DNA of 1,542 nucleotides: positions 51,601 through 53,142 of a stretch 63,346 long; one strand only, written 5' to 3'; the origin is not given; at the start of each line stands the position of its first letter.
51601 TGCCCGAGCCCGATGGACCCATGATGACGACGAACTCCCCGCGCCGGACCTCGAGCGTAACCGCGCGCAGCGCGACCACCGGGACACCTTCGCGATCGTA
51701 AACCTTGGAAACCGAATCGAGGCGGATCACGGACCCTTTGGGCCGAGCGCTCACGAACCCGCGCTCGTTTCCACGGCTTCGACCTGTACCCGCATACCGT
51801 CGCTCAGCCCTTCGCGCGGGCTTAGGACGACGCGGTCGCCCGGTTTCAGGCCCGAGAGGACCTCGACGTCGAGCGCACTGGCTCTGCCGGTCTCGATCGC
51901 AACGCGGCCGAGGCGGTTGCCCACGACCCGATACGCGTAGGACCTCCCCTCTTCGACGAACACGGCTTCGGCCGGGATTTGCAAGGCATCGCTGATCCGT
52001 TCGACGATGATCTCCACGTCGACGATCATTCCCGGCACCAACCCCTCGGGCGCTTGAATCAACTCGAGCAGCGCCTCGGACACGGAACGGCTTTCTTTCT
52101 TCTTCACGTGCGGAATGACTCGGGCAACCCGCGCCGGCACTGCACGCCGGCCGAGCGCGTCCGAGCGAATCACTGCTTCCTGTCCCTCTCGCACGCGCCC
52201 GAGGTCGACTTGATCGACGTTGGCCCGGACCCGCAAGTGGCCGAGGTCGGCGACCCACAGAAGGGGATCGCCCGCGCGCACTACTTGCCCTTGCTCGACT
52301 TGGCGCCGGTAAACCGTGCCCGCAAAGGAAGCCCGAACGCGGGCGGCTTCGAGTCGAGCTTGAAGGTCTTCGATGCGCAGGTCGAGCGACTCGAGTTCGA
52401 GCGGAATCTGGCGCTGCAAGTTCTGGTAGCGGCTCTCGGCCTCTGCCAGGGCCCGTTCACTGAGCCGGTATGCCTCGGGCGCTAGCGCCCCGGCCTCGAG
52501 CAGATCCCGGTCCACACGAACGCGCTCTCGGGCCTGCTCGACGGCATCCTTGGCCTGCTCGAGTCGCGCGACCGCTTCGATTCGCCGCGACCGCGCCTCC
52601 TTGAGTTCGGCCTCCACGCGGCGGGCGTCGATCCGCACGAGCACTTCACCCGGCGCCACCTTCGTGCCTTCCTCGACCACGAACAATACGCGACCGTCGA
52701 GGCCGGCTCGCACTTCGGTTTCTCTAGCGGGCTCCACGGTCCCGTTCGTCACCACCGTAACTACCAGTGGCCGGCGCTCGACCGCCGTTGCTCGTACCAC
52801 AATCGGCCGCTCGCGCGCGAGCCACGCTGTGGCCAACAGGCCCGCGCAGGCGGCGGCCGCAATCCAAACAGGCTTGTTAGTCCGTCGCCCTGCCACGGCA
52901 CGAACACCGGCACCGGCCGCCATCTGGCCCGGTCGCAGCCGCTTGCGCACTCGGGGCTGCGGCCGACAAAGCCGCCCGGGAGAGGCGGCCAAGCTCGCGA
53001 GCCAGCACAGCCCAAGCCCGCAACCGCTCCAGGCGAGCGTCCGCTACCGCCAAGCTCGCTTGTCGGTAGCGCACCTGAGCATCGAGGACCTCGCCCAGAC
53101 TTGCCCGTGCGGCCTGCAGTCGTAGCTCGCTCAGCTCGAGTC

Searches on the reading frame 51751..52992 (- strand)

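Call 74: search_protein_families(library=pfam, proteins=[window:51751-52992:-], max_evalue=0.001)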
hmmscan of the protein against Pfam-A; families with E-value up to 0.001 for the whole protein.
window:51751-52992:- (413 aa): 4 families
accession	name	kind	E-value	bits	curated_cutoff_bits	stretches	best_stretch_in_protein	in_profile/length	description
PF13437.12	HlyD_3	-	9.3e-18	65.4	22.2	1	219-308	2-92/106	HlyD family secretion protein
PF16576.10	HlyD_D23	-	1.9e-16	60.4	30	1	81-322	7-212/214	Barrel-sandwich domain of CusB or HlyD membrane-fusion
PF13533.13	Biotin_lipoyl_2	-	2.8e-05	24.3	29.8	0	219-245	3-29/32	Biotin-lipoyl like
PF12700.13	HlyD_2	-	0.00011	21.6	25.1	0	70-158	44-133/416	HlyD family secretion protein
